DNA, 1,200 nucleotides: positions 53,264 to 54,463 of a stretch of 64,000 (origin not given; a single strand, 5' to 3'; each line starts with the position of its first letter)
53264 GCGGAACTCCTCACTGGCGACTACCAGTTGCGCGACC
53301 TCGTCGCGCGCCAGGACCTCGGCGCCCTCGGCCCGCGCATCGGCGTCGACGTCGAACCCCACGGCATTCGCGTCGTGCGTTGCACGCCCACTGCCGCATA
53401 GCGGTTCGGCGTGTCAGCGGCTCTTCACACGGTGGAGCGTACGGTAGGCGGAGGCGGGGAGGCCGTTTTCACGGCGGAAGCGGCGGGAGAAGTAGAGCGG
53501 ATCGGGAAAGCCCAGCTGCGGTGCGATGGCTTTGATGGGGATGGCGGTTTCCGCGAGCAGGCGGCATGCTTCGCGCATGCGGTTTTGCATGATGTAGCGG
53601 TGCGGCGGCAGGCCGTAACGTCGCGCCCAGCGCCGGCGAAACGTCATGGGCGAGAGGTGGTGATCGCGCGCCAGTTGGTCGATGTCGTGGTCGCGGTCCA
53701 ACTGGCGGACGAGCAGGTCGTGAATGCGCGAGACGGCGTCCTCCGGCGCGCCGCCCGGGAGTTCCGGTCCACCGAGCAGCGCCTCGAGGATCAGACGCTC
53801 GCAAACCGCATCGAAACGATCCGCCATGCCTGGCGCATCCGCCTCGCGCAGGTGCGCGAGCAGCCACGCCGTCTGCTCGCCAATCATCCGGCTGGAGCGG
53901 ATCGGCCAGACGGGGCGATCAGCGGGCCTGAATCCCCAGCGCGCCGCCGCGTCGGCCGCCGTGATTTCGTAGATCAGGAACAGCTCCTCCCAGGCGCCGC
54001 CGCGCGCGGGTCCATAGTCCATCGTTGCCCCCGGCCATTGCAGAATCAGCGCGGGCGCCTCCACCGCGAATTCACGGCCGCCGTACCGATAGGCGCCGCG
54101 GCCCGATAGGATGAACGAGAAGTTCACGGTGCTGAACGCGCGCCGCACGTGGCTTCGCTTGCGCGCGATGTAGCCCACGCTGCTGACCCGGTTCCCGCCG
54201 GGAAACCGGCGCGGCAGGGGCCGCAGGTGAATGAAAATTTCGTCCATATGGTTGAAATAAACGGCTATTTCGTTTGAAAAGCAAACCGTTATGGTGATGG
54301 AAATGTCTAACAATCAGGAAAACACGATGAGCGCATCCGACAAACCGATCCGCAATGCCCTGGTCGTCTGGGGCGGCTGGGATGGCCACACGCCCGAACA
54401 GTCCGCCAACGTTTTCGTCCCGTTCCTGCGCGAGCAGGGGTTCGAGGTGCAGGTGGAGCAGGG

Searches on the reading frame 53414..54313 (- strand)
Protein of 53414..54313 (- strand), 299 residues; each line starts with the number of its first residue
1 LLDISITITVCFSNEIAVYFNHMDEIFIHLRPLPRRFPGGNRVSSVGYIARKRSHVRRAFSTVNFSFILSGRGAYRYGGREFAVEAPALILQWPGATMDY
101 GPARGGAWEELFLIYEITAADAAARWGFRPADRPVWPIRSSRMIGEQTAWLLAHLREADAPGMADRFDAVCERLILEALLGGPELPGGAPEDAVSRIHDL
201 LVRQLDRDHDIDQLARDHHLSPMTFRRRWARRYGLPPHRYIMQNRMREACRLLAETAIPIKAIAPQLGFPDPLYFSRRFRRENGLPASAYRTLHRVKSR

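Call 62: search_protein_families(library=pfam, proteins=[window:53414-54313:-], max_evalue=0.0001)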
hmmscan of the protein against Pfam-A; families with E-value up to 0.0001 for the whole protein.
window:53414-54313:- (299 aa): 3 families
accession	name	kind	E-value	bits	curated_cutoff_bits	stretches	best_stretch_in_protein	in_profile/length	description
PF12833.13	HTH_18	-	2.5e-19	69.8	33.6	1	214-291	1-78/80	Helix-turn-helix domain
PF00165.29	HTH_AraC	-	5.1e-09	36.5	26.6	1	257-292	8-42/42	Bacterial regulatory helix-turn-helix proteins, AraC family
PF02311.25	AraC_binding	-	5.2e-06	26.7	21.1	1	45-161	4-103/135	AraC-like ligand binding domain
